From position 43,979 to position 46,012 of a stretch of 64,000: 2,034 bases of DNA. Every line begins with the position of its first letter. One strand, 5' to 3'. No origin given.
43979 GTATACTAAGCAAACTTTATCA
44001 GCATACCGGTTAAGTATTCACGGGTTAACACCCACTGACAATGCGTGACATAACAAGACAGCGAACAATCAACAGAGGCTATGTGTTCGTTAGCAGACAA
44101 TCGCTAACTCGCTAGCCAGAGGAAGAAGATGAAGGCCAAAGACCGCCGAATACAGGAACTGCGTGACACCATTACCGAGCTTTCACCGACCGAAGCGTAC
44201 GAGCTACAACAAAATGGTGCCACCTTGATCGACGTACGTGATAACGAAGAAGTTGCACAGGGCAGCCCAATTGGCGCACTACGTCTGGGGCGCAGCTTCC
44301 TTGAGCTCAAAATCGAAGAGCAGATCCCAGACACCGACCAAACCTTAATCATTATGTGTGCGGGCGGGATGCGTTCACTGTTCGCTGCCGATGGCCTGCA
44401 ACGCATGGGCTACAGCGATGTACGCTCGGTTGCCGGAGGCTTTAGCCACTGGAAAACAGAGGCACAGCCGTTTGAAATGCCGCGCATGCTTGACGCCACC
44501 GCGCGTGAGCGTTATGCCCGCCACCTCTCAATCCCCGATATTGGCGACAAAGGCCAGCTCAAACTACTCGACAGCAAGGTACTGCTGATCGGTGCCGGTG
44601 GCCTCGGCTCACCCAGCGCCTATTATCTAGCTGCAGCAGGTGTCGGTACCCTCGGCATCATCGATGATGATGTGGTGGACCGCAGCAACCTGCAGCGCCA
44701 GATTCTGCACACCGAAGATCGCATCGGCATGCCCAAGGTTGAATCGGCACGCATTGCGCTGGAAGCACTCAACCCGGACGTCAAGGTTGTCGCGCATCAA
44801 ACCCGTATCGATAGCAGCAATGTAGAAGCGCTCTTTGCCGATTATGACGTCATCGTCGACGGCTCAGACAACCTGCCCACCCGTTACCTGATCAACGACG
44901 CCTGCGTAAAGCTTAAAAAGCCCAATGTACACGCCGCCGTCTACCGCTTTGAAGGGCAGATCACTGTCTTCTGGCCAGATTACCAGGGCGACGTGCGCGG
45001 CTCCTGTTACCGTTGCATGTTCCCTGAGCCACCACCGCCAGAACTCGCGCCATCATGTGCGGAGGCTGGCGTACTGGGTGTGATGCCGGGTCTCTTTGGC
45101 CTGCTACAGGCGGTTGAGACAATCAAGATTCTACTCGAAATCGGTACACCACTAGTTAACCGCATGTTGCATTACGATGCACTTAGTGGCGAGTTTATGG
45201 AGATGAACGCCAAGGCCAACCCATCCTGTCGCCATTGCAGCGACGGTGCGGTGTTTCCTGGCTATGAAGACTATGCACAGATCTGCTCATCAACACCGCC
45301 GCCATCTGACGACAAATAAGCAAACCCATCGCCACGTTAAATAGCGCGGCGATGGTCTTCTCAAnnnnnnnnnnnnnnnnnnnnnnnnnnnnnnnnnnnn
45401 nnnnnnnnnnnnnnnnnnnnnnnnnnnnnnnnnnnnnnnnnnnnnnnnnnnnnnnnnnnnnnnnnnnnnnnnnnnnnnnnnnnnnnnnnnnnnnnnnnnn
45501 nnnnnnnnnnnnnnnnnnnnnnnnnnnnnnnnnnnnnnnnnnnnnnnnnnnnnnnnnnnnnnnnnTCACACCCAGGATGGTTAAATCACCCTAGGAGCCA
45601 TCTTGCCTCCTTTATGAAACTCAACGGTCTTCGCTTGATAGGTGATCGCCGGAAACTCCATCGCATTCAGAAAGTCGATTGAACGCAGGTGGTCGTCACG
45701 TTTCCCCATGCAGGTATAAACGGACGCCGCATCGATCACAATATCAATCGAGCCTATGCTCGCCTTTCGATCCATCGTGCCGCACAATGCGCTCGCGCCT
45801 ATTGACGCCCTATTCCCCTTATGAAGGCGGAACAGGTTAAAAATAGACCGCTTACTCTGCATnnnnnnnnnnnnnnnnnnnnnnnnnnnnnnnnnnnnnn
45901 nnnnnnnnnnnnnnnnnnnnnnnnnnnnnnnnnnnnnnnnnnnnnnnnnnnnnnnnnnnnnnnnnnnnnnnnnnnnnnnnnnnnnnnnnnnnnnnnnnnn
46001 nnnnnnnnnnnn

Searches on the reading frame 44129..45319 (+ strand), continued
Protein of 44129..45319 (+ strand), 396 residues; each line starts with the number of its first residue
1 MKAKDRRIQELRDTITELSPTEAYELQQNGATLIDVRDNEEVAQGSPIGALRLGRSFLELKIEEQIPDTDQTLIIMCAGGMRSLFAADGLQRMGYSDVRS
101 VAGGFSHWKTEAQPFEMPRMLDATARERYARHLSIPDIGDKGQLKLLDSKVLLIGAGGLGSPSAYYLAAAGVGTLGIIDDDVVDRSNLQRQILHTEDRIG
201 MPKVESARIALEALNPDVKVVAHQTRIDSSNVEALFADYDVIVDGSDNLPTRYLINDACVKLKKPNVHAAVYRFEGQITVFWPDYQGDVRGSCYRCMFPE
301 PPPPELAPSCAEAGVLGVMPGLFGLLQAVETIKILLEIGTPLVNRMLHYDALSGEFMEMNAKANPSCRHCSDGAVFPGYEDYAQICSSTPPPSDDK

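Call 33: search_protein_families(library=ncbifam, proteins=[L001:7113-7892:+, L001:3640-3873:-, L001:6175-7110:+, L107:3037-3342:+, L094:11479-12408:+, L095:12429-12863:+, L002:9471-10436:+, L002:7588-8019:+, L163:8188-9114:-], max_evalue=0.00001)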
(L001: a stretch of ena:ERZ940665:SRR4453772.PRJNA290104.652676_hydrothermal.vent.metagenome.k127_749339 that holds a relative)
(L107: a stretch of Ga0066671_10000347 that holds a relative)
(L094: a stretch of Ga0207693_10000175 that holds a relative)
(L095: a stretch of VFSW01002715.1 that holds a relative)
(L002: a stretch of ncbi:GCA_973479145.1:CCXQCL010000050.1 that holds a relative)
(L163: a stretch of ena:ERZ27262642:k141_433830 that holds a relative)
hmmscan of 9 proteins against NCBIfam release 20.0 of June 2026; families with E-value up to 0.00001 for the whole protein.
L001:7113-7892:+ (259 aa): 22 families
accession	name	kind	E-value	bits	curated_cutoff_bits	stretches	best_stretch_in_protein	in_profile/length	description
NF006444.0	PRK08762.1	equivalog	1.2e-77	261.2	449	1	6-251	125-371/387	molybdopterin-synthase adenylyltransferase MoeB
NF004281.0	PRK05690.1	subfamily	2.6e-74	249.6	266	1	4-248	8-249/250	molybdopterin-synthase adenylyltransferase MoeB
TIGR02356.1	adenyl_thiF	equivalog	2.8e-67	226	275.25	1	8-211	1-203/203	thiazole biosynthesis adenylyltransferase ThiF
TIGR02355.1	moeB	equivalog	7.8e-61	205.5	376.55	1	7-247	3-240/240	molybdopterin-synthase adenylyltransferase MoeB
NF047750.1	SAMPActivE1UbaA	equivalog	1.3e-60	205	450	1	2-248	6-249/270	SAMP-activating enzyme E1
NF005902.0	PRK07878.1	equivalog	3.3e-54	184.3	647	1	6-249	20-265/392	adenylyltransferase/sulfurtransferase MoeZ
NF005646.0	PRK07411.1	equivalog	9.3e-53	179.7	633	1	6-247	16-255/390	molybdopterin-synthase adenylyltransferase MoeB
NF004111.0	PRK05600.1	equivalog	2.2e-45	155.4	437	1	2-251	15-265/371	ThiF family adenylyltransferase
NF006204.0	PRK08328.1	equivalog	1.2e-42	146.1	339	1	2-217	3-211/231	hypothetical protein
NF009123.0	PRK12475.1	subfamily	1.1e-34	120.2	510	1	7-250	3-246/338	MoeB/ThiF family adenylyltransferase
NF006395.0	PRK08644.1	equivalog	7.8e-24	84.5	159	1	18-213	20-211/215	sulfur carrier protein ThiS adenylyltransferase ThiF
TIGR02354.1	thiF_fam2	equivalog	1.8e-15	57.3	152.2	1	24-156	17-148/200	thiamine biosynthesis protein ThiF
NF006077.0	PRK08223.1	equivalog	2.2e-15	56.4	266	1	18-163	18-165/296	hypothetical protein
NF058523.1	6A-MBL_cap2_3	equivalog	2.4e-15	56.1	320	1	21-161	291-431/665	anti-phage 6A-MBL system cap2_3 protein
NF011696.0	PRK15116.1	equivalog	4.4e-12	46.2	304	1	26-153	28-156/268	tRNA cyclic N6-threonylcarbamoyladenosine(37) synthase TcdA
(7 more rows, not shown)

L001:3640-3873:- (77 aa): 4 families
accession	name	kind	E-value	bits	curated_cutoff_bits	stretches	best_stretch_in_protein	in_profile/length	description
TIGR01682.1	moaD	equivalog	1.2e-20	74.1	66.15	1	3-77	1-80/80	molybdopterin converting factor subunit 1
TIGR01687.1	moaD_arch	subfamily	2.3e-14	53.7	49.5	1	3-77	1-88/88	MoaD family protein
NF008347.0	PRK11130.1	equivalog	2.2e-13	50.5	94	1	3-77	2-81/81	molybdopterin synthase sulfur carrier subunit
NF041918.1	SAMP1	equivalog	2.5e-10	40.7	60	0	42-77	52-91/91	ubiquitin-like small modifier protein 1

L001:6175-7110:+ (311 aa): 3 families
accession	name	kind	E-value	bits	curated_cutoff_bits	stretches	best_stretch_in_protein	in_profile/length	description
NF010730.0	PRK14131.1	subfamily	6.2e-15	54.8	416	0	165-249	69-157/384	N-acetylneuraminate epimerase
TIGR03547.1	muta_rot_YjhT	subfamily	1.1e-14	54.3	256.35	1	166-249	41-128/346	YjhT family mutarotase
TIGR03548.1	mutarot_permut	subfamily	7.6e-08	31.8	243.2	0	12-90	151-233/323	cyclically-permuted mutarotase family protein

L107:3037-3342:+ (101 aa): 2 families
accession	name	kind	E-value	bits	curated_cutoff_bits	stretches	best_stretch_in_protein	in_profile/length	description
NF041918.1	SAMP1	equivalog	5.4e-18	65.3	60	1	21-101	8-91/91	ubiquitin-like small modifier protein 1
TIGR01687.1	moaD_arch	subfamily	1.6e-10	41.3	49.5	1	16-101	3-88/88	MoaD family protein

L094:11479-12408:+ (309 aa): 28 families (the best 25 are shown)
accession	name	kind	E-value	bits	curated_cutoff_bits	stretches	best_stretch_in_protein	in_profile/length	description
TIGR01136.1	cysKM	subfamily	3.1e-98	328.8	344.15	1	10-293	2-298/299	cysteine synthase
TIGR01139.1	cysK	equivalog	3.8e-84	282.5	350.95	1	11-294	3-298/298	cysteine synthase A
TIGR01138.1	cysM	equivalog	6.6e-80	268.7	394.2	1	9-292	2-288/290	cysteine synthase B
NF008735.0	PRK11761.1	equivalog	2.7e-79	266.5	413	1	7-295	4-295/296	cysteine synthase CysM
NF007989.0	PRK10717.1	equivalog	5e-72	242.8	387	1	4-295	3-319/334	cysteine synthase A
TIGR01137.1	cysta_beta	equivalog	7.3e-68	229.3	510.25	1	6-291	2-308/457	cystathionine beta-synthase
TIGR03945.1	PLP_SbnA_fam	equivalog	5.6e-62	209.5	349.95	1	10-290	2-296/304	2,3-diaminopropionate biosynthesis protein SbnA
NF053679.1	CysteaSynCapA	equivalog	1.6e-47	161.9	600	2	4-198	5-206/329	cysteate synthase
NF004996.0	PRK06381.1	equivalog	1e-17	64.1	266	1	26-186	30-185/319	threonine synthase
NF052478.1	CystDsulMYC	equivalog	4e-16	59.3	600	1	25-189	35-202/354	L-cysteine desulfhydrase Cds1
NF045641.2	BHydaspDhtseBhcB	equivalog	9.7e-16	57.8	550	1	26-217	34-216/312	beta-hydroxyaspartate dehydratase BhcB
NF005292.0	PRK06815.1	equivalog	4.9e-15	55.4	371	1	11-218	17-218/320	threonine/serine dehydratase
NF006094.0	PRK08246.1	subfamily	2.6e-13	50.1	331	1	5-191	13-192/310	serine/threonine dehydratase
TIGR01127.1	ilvA_1Cterm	equivalog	9.2e-13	47.9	378.75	1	28-198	16-179/380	threonine ammonia-lyase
NF004170.0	PRK05638.1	equivalog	1.8e-12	46.6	421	1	13-138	64-185/442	threonine synthase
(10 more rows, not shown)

L095:12429-12863:+ (144 aa): 1 family
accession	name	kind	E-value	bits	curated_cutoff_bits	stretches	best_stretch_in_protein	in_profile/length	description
NF041370.1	desamp_Halo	equivalog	9.6e-22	77.3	130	1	7-135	2-130/133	desampylase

L002:9471-10436:+ (321 aa): 33 families (the best 25 are shown)
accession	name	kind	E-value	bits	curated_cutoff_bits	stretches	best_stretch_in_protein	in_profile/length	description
TIGR01136.1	cysKM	subfamily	1.4e-83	280.8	344.15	1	23-317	3-299/299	cysteine synthase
TIGR01138.1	cysM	equivalog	8.6e-78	261.8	394.2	1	22-317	3-290/290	cysteine synthase B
TIGR01139.1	cysK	equivalog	4.7e-75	252.6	350.95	1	24-317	4-298/298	cysteine synthase A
NF008735.0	PRK11761.1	equivalog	6.6e-67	225.8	413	1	21-317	6-294/296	cysteine synthase CysM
NF007989.0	PRK10717.1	equivalog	5.8e-62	209.7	387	1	19-314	6-315/334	cysteine synthase A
TIGR03945.1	PLP_SbnA_fam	equivalog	2.1e-54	184.6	349.95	1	23-314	3-297/304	2,3-diaminopropionate biosynthesis protein SbnA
TIGR01137.1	cysta_beta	equivalog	6e-53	180.1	510.25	1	20-311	4-305/457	cystathionine beta-synthase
NF053679.1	CysteaSynCapA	equivalog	1.5e-38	132.4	600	2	20-222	9-208/329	cysteate synthase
NF052478.1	CystDsulMYC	equivalog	1.1e-26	94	600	1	28-314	20-323/354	L-cysteine desulfhydrase Cds1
NF006094.0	PRK08246.1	subfamily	3.8e-20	72.5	331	1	23-257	19-234/310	serine/threonine dehydratase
NF005292.0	PRK06815.1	equivalog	8.6e-20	71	371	1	23-277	17-256/320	threonine/serine dehydratase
NF004170.0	PRK05638.1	equivalog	9.7e-17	60.6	421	1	26-145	65-176/442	threonine synthase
NF006050.0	PRK08197.1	equivalog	1.3e-16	60.4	303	1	26-219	79-260/406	threonine synthase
NF005035.0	PRK06450.1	equivalog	1.1e-14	54.1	301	1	45-137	67-152/338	threonine synthase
NF004996.0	PRK06381.1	equivalog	1.4e-12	47.3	266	1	26-212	14-189/319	threonine synthase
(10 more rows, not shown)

L002:7588-8019:+ (143 aa): 2 families
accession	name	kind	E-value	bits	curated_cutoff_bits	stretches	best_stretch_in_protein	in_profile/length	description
NF041370.1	desamp_Halo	equivalog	2.9e-25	88.7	130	1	6-137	3-132/133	desampylase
NF058523.1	6A-MBL_cap2_3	equivalog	3.2e-07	29.3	320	1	7-101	548-646/665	anti-phage 6A-MBL system cap2_3 protein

L163:8188-9114:- (308 aa): 0 families

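Call 34: search_solved_structures(query=window:44129-45319:+, max_evalue=1e-10)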
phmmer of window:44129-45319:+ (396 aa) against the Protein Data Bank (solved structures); distinct sequences matched with E-value up to 1e-10: 58.
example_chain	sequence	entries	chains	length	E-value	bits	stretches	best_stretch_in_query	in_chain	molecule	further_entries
6yub_A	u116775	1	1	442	1.2e-57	199.1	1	123-336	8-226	Adenylyltransferase and sulfurtransferase uba4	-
6yub_B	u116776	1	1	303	1.5e-56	195.6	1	123-336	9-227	Adenylyltransferase and sulfurtransferase uba4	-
6z6s_DDD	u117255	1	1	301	7.6e-55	189.9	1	124-336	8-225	Adenylyltransferase and sulfurtransferase uba4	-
6yuc_D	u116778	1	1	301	7.6e-55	189.9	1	124-336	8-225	Adenylyltransferase and sulfurtransferase uba4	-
1jw9_B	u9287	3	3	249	7.7e-54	186.6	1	127-371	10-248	MOLYBDOPTERIN BIOSYNTHESIS MOEB PROTEIN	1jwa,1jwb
1zfn_A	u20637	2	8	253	6.1e-53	183.7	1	128-371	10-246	Adenylyltransferase thiF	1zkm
1zud_1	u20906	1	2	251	6.5e-53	183.6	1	128-371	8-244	Adenylyltransferase thiF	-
6mxv_A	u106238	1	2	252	7.2e-32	114.3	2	18-119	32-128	Rhodanese-like family protein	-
8se9_A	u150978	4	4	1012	1.8e-22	83.4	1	129-296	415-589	Ubiquitin-like modifier-activating enzyme 7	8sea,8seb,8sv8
8oif_A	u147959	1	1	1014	2e-22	83.3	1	129-296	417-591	Ubiquitin-like modifier-activating enzyme 7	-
4nnj_A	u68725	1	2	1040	9.1e-20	74.5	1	125-283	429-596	Ubiquitin-activating enzyme E1 1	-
6nya_A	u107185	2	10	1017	1.2e-19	74.1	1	125-283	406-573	Ubiquitin-activating enzyme E1 1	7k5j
5l6h_A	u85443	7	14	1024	1.3e-19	74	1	125-283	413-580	Ubiquitin-activating enzyme E1 1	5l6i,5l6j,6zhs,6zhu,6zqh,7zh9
3cmm_A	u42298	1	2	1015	1.3e-19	74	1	125-283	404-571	Ubiquitin-activating enzyme E1 1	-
5tr4_A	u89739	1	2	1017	3.1e-19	72.7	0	125-283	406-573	Ubiquitin-activating enzyme E1 1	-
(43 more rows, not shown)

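Call 39: find_homologous_proteins(query=L001:3162-3635:-, max_evalue=1e-20)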
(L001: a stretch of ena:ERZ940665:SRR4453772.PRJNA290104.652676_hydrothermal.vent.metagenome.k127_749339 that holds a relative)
Query L001:3162-3635:- (157 aa): 6065 proteins with E <= 1e-20 among 6114 candidates; the best 120 are listed.
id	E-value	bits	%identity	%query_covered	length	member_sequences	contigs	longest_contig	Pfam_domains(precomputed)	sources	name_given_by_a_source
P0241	3.6e-101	354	96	100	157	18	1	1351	PF02391.23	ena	-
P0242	3.5e-99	347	95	100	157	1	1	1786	PF02391.23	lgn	-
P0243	3.6e-99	347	95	100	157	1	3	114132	PF02391.23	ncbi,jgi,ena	-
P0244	1.2e-90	320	86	100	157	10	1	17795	PF02391.23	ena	-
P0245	2.0e-90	319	86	100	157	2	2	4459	PF02391.23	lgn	-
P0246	3.0e-90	318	87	100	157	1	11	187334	PF02391.23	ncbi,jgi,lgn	jgi:molybdopterin synthase catalytic subunit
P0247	3.6e-90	318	86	100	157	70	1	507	PF02391.23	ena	-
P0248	3.9e-90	318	85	100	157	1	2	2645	PF02391.23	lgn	-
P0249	6.5e-90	317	85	100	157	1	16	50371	PF02391.23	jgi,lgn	jgi:molybdopterin synthase catalytic subunit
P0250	1.0e-89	317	86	100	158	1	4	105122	PF02391.23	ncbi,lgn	ncbi:MAG: molybdenum cofactor biosynthesis protein MoaE [Gammaproteobacteria bacterium]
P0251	2.8e-89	315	85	100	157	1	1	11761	PF02391.23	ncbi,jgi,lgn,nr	ncbi:MAG: molybdenum cofactor biosynthesis protein MoaE [Chromatiales bacterium]|jgi:molybdopterin s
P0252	3.9e-89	315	83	100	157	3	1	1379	PF02391.23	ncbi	-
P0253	2.6e-88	312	82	100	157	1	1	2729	PF02391.23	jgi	jgi:molybdopterin synthase catalytic subunit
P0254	5.5e-88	311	84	100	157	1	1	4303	PF02391.23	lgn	-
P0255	6.3e-88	311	87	96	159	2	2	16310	PF02391.23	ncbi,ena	-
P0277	2.6e-75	270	74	97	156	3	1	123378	PF02391.23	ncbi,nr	ncbi:MAG: molybdenum cofactor biosynthesis protein MoaE [Gammaproteobacteria bacterium]|nr:molybdenu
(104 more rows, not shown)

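Call 40: find_encoding_contigs(protein=P0277, flank=10000, max_places=2)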
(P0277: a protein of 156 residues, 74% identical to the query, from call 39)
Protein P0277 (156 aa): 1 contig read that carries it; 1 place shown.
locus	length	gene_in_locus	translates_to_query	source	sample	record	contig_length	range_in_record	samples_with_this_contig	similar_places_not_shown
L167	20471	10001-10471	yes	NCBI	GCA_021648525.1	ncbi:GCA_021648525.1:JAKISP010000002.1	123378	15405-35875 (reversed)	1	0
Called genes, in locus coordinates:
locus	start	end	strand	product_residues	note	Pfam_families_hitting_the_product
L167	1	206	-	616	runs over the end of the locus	PF00270:DEAD, PF04851:ResIII (weak), PF00271:Helicase_C, PF25399:DeaD_dimer, PF03880:DbpA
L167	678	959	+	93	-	-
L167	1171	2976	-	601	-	PF03979:Sigma70_r1_1, PF00140:Sigma70_r1_2, PF04546:Sigma70_ner, PF04542:Sigma70_r2, PF04539:Sigma70_r3, PF04545:Sigma70_r4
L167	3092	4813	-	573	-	PF01807:Zn_ribbon_DnaG, PF08275:DNAG_N, PF01751:Toprim, PF13155:Toprim_2, PF13362:Toprim_3, PF13662:Toprim_4, PF10410:DnaB_bind, PF08278:DnaG_DnaB_bind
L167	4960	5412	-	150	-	PF09424:YqeY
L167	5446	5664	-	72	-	PF01165:Ribosomal_S21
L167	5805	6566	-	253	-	PF00899:ThiF, PF03435:Sacchrp_dh_NADP (faint)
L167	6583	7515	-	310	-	PF13415:Beta-prop_FBX42, PF13964:Beta-prop_Calicin (weak), PF24681:Kelch_KLHDC2_KLHL20_DRC7, PF24981:Beta-prop_ATRN-LZTR1, PF24996:NANM (weak), PF01344:Kelch_1, PF13415:Beta-prop_FBX42, PF24681:Kelch_KLHDC2_KLHL20_DRC7, +5 more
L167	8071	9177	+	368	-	PF04055:Radical_SAM, PF13353:Fer4_12, PF06463:Mob_synth_C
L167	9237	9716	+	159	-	PF01967:MoaC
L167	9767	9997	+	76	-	PF02597:ThiS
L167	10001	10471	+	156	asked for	PF02391:MoaE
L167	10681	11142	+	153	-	PF01402:RHH_1 (weak), PF08753:NikR_C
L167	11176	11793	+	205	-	PF00300:His_Phos_1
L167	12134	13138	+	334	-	-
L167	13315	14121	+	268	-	PF17131:TP_0789-like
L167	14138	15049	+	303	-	PF07044:DUF1329 (faint), PF17131:TP_0789-like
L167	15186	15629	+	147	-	-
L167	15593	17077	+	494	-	PF06980:DUF1302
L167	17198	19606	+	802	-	PF03176:MMPL, PF02460:Patched, PF12349:Sterol-sensing, PF03176:MMPL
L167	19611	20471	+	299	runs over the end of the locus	-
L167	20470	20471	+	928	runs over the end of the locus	PF16918:PknG_TPR (faint), PF12569:NatA_aux_su (faint), PF13176:TPR_7 (faint), PF13428:TPR_14 (faint), PF13432:TPR_16 (faint), PF14561:TPR_20 (faint), PF13431:TPR_17 (weak), PF14559:TPR_19 (weak), +12 more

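Call 51: search_protein_families(library=pfam, proteins=[L167:6583-7515:-], max_evalue=0.01)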
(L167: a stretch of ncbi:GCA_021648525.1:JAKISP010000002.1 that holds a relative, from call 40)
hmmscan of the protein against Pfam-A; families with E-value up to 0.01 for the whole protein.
L167:6583-7515:- (310 aa): 10 families
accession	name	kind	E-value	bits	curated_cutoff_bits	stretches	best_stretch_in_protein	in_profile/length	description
PF01344.31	Kelch_1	-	2.2e-39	133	20.1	5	21-66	2-46/46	Kelch motif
PF13964.12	Kelch_6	-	1.9e-30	104.2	25.3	3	21-67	2-48/50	Kelch motif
PF24681.1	Kelch_KLHDC2_KLHL20_DRC7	-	2.1e-30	106.1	50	2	24-194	53-221/221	KLHDC2/KLHL20/DRC7 Kelch-repeats domain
PF25210.1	Kelch_FKB95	-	4.4e-27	95.8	70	4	8-61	67-122/268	FKB95, Kelch-repeats domain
PF13418.12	Kelch_4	-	8.5e-24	83.7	21.6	3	237-273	10-48/49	Galactose oxidase, central domain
PF07646.21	Kelch_2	-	4.4e-21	74.1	21.3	1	21-66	2-48/48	Kelch motif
PF24981.1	Beta-prop_ATRN-LZTR1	-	1.7e-18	67.3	50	1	20-250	39-283/289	Attractin/LZTR1 beta-propeller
PF24996.1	NANM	-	5.5e-18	65.4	45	2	3-87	35-125/350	N-acetylneuraminate epimerase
PF13415.12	Kelch_3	-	7.2e-11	42.4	22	1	30-73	1-44/48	Galactose oxidase, central domain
PF13854.13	Kelch_HCF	-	1.2e-05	25.1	113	0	172-308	13-154/345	Host cell factor, Kelch-repeats domain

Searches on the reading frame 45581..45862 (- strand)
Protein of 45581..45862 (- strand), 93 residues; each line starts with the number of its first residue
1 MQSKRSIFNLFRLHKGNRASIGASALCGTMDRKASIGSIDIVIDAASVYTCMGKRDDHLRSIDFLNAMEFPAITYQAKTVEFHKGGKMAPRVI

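Call 51: search_protein_families(library=pfam, proteins=[window:45581-45862:-], max_evalue=0.01)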
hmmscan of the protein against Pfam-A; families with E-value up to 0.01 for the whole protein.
window:45581-45862:- (93 aa): 1 family
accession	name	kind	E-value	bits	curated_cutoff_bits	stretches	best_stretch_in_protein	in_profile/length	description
PF04264.18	YceI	-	1.9e-09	38.5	23.7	1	32-82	38-88/150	YceI-like domain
